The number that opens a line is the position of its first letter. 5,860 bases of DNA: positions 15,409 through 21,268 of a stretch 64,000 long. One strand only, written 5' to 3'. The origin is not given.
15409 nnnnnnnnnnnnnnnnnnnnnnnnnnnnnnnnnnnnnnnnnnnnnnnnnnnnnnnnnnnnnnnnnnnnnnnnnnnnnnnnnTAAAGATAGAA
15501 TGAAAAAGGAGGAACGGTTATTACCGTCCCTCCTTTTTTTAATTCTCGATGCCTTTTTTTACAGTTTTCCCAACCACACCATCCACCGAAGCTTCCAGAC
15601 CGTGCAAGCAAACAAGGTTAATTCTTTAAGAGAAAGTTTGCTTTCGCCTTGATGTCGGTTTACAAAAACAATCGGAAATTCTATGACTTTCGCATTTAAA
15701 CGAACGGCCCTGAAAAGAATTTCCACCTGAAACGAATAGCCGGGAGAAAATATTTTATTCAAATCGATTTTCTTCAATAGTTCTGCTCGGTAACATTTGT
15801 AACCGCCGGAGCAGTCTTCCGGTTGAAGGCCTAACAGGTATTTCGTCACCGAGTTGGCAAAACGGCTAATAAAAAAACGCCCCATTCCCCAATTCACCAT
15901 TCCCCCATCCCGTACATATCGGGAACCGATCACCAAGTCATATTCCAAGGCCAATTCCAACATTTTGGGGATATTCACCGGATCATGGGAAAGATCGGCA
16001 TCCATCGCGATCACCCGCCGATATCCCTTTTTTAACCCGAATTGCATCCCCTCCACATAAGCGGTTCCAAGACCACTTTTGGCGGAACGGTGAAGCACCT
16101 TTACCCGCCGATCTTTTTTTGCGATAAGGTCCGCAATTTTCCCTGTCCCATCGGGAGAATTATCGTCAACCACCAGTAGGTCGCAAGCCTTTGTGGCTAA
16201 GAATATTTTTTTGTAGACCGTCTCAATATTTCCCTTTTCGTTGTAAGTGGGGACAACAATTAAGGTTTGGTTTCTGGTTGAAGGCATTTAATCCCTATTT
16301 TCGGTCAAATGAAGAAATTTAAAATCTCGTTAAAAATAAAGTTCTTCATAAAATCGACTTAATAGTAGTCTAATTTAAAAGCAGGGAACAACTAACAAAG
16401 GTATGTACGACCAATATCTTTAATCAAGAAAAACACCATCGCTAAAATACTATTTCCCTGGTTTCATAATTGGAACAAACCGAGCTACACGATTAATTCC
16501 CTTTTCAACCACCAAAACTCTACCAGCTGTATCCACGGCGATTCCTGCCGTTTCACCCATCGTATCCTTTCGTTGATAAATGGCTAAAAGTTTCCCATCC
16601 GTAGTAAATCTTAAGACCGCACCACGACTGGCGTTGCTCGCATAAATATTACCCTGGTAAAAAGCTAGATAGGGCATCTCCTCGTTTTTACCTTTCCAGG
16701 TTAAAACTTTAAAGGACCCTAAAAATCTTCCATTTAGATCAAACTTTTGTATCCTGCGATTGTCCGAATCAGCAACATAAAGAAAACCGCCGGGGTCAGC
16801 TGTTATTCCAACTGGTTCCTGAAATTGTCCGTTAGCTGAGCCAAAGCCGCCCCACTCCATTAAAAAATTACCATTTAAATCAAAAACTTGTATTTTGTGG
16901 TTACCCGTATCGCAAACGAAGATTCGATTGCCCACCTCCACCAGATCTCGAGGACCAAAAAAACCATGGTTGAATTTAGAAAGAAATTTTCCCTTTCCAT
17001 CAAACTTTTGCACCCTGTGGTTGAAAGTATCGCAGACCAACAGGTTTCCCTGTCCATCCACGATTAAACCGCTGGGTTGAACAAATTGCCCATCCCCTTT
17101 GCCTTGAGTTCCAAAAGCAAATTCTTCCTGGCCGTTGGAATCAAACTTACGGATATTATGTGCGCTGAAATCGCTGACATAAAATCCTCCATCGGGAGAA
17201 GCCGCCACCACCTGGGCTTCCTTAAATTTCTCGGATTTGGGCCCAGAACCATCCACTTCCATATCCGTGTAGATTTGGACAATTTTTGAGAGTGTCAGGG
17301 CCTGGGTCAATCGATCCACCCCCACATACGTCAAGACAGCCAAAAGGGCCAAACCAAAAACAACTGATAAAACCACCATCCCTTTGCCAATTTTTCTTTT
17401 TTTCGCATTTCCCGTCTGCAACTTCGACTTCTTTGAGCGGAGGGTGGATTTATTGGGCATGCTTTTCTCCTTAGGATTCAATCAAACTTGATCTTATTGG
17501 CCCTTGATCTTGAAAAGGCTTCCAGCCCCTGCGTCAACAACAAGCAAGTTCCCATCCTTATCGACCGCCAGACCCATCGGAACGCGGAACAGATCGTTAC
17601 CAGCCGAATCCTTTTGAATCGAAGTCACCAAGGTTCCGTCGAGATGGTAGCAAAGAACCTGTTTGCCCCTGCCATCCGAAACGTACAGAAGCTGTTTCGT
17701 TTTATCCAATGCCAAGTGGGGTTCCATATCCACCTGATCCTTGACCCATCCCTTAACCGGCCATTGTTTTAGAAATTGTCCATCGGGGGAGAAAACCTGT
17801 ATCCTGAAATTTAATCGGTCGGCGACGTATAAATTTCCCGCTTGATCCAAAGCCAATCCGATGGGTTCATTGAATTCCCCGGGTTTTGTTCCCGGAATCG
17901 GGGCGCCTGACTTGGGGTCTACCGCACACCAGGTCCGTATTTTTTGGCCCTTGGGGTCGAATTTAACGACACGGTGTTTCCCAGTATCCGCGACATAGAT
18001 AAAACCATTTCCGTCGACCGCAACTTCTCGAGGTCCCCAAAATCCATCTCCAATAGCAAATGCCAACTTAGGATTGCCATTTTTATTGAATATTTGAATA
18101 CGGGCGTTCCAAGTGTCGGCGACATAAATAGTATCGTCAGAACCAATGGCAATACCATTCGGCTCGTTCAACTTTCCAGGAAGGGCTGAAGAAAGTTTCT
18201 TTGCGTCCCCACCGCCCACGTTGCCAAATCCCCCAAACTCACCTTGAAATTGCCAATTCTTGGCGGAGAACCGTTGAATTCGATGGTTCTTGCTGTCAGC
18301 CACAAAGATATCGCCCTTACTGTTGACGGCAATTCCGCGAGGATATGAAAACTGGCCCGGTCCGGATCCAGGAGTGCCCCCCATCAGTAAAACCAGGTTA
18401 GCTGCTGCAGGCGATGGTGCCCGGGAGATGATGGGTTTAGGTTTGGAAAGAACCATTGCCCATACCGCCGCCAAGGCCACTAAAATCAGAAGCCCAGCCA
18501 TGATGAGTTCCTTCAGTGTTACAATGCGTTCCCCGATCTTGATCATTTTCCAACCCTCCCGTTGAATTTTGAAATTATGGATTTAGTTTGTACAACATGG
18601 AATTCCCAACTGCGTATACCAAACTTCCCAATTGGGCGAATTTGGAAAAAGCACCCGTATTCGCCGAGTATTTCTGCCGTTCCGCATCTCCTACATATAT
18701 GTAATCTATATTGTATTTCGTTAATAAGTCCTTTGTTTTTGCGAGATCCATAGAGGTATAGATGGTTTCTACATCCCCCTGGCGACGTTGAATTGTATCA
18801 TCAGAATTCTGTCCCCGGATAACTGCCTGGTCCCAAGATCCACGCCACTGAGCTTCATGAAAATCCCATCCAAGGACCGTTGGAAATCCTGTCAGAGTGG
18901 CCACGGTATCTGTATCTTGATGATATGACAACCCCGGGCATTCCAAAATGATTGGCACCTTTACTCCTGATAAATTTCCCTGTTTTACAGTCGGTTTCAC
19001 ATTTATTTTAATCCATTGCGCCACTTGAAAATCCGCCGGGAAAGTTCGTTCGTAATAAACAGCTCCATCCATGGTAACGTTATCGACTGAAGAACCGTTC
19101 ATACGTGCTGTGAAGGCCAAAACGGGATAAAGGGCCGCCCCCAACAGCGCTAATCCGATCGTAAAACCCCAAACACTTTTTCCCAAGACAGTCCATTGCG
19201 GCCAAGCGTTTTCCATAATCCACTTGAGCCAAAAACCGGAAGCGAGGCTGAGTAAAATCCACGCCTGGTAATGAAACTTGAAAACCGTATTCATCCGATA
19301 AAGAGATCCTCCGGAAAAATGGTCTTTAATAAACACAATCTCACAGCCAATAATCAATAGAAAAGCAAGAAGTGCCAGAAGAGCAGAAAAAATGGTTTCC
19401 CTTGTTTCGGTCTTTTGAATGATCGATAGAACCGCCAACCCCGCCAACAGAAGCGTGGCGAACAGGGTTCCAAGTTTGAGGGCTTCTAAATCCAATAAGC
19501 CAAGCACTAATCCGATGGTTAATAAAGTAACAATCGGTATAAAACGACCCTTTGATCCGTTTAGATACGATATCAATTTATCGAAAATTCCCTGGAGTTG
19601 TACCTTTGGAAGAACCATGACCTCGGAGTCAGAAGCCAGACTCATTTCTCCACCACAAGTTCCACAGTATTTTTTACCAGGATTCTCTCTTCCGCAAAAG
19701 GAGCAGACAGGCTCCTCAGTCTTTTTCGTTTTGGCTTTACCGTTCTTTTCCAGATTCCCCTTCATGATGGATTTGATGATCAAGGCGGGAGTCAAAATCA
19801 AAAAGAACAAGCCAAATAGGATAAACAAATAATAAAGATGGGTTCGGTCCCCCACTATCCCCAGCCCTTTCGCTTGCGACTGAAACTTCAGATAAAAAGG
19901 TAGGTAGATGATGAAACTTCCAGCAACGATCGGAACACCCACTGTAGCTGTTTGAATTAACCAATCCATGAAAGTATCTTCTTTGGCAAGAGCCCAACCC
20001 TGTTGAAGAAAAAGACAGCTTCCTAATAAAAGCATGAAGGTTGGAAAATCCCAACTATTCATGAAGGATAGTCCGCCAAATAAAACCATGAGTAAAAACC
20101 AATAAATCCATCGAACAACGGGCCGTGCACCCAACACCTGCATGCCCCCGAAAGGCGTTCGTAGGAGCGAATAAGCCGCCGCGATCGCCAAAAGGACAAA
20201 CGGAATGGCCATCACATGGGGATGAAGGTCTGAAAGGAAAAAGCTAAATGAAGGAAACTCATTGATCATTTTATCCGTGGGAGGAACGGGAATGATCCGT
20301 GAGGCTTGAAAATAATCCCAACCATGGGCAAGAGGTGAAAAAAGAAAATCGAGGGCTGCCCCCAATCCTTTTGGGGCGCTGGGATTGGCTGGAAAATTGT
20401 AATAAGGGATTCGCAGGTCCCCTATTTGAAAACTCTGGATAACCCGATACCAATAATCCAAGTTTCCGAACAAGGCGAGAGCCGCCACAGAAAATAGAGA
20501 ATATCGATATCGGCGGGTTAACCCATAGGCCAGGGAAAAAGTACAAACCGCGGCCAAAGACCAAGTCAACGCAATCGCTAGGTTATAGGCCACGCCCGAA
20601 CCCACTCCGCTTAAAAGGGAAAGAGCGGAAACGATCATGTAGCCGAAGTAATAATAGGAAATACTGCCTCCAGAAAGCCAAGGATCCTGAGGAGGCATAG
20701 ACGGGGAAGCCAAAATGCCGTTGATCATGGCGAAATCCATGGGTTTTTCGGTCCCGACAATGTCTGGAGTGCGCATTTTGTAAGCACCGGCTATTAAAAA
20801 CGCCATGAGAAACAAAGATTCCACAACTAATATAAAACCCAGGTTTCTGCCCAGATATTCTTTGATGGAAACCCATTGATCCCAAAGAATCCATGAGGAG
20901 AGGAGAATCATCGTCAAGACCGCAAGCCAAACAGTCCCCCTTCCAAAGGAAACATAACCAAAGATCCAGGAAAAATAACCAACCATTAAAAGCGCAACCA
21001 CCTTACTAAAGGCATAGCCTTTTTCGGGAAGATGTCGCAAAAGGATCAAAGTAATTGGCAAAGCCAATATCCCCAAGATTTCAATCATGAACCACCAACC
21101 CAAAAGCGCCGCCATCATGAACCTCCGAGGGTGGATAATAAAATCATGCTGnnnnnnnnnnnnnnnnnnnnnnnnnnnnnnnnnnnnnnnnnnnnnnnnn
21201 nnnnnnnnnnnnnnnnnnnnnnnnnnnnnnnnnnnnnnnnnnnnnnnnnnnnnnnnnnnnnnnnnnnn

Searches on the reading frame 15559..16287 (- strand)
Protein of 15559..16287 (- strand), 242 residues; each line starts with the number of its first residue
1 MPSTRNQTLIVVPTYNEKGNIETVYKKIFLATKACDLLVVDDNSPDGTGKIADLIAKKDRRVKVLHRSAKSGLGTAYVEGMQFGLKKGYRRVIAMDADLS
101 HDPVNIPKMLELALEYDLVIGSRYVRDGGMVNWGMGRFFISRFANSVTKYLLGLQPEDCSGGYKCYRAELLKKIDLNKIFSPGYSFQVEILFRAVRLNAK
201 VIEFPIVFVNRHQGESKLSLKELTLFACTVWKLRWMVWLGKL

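Call 15: search_protein_families(library=pfam, proteins=[window:15559-16287:-], max_evalue=0.001)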
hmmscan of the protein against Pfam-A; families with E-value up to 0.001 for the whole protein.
window:15559-16287:- (242 aa): 1 family
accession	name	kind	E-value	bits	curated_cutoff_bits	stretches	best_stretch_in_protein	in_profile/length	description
PF00535.33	Glycos_transf_2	-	3.1e-27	96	23.3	1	10-174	2-167/168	Glycosyl transferase family 2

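Call 58: search_protein_families(library=ncbifam, proteins=[window:15559-16287:-], max_evalue=0.001)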
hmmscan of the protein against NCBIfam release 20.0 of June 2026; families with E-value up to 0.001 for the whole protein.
window:15559-16287:- (242 aa): 13 families
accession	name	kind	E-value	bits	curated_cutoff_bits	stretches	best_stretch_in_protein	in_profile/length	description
TIGR04182.1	glyco_TIGR04182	equivalog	5.2e-16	58.9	325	1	9-219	3-202/293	S-layer glycoprotein N-glycosyltransferase AglJ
NF047588.1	GlcsyltransPgfSStrep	equivalog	1.9e-14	53.6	500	1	10-224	5-211/308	glycosyltransferase PgfS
NF041391.1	DPhHxTase_Halo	equivalog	9.8e-13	47.6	375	1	14-218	3-192/213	dolichyl-phosphate hexose transferase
NF007986.1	PRK10714.1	equivalog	1.5e-09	37.3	529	1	8-223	8-215/316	undecaprenyl-phosphate 4-deoxy-4-formamido-L-arabinose transferase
TIGR03937.1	PgaC_IcaA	equivalog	3.9e-09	36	422.3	1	8-102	47-139/407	poly-beta-1,6-N-acetyl-D-glucosamine synthase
NF058614.1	PPMAGASynPpgS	equivalog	2.2e-08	33.8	370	1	9-207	3-195/226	polyprenyl-phospho-N-acetylgalactosaminyl synthase PpgS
TIGR03469.1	HpnB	hypoth_equivalog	7.2e-08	31.8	379.25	1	8-126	46-173/386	hopene-associated glycosyltransferase HpnB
NF007482.0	PRK10073.1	equivalog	3.1e-07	29.7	423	1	3-120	3-117/334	glycosyltransferase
NF047683.1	TeichurnBiosyTuaG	equivalog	5.8e-07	29.4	400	1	4-110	4-108/252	teichuronic acid biosynthesis protein TuaG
NF045692.1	OglycostaseCruG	equivalog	2.7e-06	26.6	600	1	8-119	43-160/386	2'-O-glycosyltransferase CruG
TIGR01556.1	rhamnosyltran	subfamily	3.7e-06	26.3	200.55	1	30-98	17-83/281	rhamnosyltransferase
NF053846.1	glyco_with_XrtP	equivalog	4.4e-06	25.6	520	1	10-75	45-113/440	XrtP-associated glycosyltransferase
TIGR04283.1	glyco_like_mftF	equivalog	8.4e-06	25.5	182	1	10-57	3-51/221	TIGR04283 family arsenosugar biosynthesis glycosyltransferase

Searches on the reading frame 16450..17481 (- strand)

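Call 15: search_protein_families(library=pfam, proteins=[window:16450-17481:-], max_evalue=0.001)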
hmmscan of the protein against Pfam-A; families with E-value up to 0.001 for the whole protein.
window:16450-17481:- (343 aa): 9 families
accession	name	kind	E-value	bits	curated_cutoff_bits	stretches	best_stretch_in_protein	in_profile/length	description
PF01436.27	NHL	-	3.9e-29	99.6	20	3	220-247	1-28/28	NHL repeat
PF17170.10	DUF5128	-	3.4e-12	46.6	22.9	2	180-291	49-164/321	6-bladed beta-propeller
PF08450.18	SGL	-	2e-11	44.4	26.3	0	95-169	142-219/246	SMP-30/Gluconolactonase/LRE-like region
PF24684.1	Vgb_lyase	-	6.9e-07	28.8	50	1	221-335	97-207/290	Virginiamycin B lyase family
PF13449.12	Phytase-like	-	1.9e-05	25.1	27.6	0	225-260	72-107/284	Esterase-like activity of phytase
PF22701.2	Mala_s_1-like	-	2.9e-05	24.3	27.5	0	229-325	48-146/195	Mal s 1 allergenic protein-like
PF23754.1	Beta-prop_IP5PC_F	-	0.00013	21.4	27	1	149-211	303-364/392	IP5P C-F beta-propeller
PF06739.17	SBBP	-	0.00015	22.1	20.5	0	223-237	15-29/38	Beta-propeller repeat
PF25021.1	TEN_NHL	-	0.00016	21.2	27.1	0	215-250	136-169/357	Teneurin NHL domain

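Call 58: search_protein_families(library=ncbifam, proteins=[window:16450-17481:-], max_evalue=0.001)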
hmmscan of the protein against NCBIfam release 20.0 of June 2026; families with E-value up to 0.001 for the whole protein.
window:16450-17481:- (343 aa): 3 families
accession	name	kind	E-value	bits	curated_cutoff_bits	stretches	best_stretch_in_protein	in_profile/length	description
NF035926.1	scyF_NHL_VPEP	equivalog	4.1e-39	134.8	350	2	183-269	209-295/376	scytonemin biosynthesis PEP-CTERM protein ScyF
NF047780.1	LIC12708_fam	subfamily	2.9e-11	42.9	150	0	257-308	46-98/391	LIC_12708 family protein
TIGR02604.1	Piru_Ver_Nterm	subfamily_domain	0.00023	20.6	122.2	0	86-112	321-346/367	PVC-type heme-binding CxxCH protein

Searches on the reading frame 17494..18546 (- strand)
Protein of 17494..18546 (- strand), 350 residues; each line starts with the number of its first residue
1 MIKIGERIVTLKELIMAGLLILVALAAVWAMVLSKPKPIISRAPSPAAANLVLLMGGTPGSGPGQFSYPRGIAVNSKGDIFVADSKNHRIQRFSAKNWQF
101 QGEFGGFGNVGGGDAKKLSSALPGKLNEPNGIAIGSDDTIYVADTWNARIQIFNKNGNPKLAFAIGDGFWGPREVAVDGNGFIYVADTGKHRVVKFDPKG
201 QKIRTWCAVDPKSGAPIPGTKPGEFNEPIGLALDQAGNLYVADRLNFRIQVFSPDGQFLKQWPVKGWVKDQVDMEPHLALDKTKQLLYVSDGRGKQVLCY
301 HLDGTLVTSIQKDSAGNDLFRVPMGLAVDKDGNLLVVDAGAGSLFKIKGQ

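Call 15: search_protein_families(library=pfam, proteins=[window:17494-18546:-], max_evalue=0.001)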
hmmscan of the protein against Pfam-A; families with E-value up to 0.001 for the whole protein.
window:17494-18546:- (350 aa): 9 families
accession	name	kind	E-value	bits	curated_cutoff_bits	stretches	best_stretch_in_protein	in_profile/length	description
PF01436.27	NHL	-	2.5e-48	160.2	20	4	66-93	1-28/28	NHL repeat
PF08450.18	SGL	-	5.6e-18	65.9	26.3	1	124-206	131-220/246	SMP-30/Gluconolactonase/LRE-like region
PF25021.1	TEN_NHL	-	3.3e-15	56.4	27.1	0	227-298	32-97/357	Teneurin NHL domain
PF17170.10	DUF5128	-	5.7e-11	42.6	22.9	0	58-103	81-127/321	6-bladed beta-propeller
PF06739.17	SBBP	-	1.8e-10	41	20.5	0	172-186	15-29/38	Beta-propeller repeat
PF13449.12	Phytase-like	-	3.7e-08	34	27.6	0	230-271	72-113/284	Esterase-like activity of phytase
PF24684.1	Vgb_lyase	-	1.8e-06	27.4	50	0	122-347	8-207/290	Virginiamycin B lyase family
PF22701.2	Mala_s_1-like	-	3.7e-06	27.3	27.5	0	169-242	87-146/195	Mal s 1 allergenic protein-like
PF01731.26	Arylesterase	-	0.00049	20.7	21.3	0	125-156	52-84/86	Arylesterase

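Call 58: search_protein_families(library=ncbifam, proteins=[window:17494-18546:-], max_evalue=0.001)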
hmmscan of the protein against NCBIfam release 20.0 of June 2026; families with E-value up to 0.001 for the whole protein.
window:17494-18546:- (350 aa): 4 families
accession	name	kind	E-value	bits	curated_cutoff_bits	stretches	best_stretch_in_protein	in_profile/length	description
NF035926.1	scyF_NHL_VPEP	equivalog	1.5e-41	142.8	350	2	57-158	189-278/376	scytonemin biosynthesis PEP-CTERM protein ScyF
NF033206.1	ScyE_fam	subfamily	1.3e-13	51.2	80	0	67-147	8-93/333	ScyD/ScyE family protein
NF047780.1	LIC12708_fam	subfamily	5.1e-12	45.4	150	1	180-337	66-198/391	LIC_12708 family protein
TIGR02604.1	Piru_Ver_Nterm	subfamily_domain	0.00012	21.6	122.2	0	225-248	13-36/367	PVC-type heme-binding CxxCH protein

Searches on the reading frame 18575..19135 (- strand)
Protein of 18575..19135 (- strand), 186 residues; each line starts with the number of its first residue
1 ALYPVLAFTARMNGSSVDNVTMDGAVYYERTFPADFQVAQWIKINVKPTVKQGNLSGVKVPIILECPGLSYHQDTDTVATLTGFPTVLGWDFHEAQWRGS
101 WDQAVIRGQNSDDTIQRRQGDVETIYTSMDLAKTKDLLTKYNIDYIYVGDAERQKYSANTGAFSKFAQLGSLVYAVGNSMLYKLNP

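Call 85: search_protein_families(library=pfam, proteins=[window:18575-19135:-], max_evalue=10)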
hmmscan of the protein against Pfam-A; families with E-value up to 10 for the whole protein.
window:18575-19135:- (186 aa): 1 family
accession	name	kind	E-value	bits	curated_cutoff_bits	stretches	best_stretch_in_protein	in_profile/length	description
PF24660.1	PGAP1_3rd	-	0.085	13.2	27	1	15-52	18-55/135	GPI inositol-deacylase beta-sandwich domain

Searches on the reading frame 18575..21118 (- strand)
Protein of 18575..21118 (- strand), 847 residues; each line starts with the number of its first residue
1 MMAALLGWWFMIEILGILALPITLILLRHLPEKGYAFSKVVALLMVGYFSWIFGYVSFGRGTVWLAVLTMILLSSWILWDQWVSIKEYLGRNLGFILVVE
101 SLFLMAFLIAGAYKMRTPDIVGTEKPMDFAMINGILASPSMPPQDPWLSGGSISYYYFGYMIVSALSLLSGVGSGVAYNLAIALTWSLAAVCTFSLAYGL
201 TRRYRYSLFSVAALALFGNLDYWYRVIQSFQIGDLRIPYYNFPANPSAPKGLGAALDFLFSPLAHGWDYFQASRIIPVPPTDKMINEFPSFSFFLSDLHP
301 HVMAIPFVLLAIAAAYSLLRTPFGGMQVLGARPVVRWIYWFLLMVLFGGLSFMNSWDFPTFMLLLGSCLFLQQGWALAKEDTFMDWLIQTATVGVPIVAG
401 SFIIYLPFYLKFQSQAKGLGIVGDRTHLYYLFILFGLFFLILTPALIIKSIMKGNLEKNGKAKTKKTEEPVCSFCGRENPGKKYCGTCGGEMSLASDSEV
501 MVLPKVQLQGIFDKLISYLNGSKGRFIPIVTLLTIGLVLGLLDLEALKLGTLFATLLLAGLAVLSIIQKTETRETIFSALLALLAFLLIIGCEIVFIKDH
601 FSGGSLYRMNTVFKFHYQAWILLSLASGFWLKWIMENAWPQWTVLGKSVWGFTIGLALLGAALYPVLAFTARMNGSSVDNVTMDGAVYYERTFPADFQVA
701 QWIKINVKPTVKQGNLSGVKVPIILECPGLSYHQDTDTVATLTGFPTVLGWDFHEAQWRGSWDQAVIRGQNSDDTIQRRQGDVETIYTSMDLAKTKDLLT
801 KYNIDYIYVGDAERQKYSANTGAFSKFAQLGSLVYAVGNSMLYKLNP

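Call 6: search_protein_families(library=pfam, proteins=[window:18575-21118:-], max_evalue=0.01)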
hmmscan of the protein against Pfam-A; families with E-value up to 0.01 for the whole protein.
window:18575-21118:- (847 aa): 1 family
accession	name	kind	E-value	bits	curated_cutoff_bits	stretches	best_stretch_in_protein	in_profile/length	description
PF10060.15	DUF2298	-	3.1e-108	363.2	27.8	1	46-623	2-488/488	Uncharacterized membrane protein (DUF2298)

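Call 7: search_protein_families(library=ncbifam, proteins=[window:18575-21118:-], max_evalue=0.01)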
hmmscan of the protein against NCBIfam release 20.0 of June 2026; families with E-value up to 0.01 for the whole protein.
window:18575-21118:- (847 aa): 1 family
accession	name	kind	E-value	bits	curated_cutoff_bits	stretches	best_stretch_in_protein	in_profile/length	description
TIGR03662.1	Chlor_Arch_YYY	subfamily_domain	6.1e-149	497.9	300.25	1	4-845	4-726/727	chlor_Arch_YYY domain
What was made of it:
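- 18575..21118 (-): Free-standing DUF2298 paralogue (847 aa), 33 nt downstream. TIGR03662 498 bits and PF10060 363 bits (calls 6, 7).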
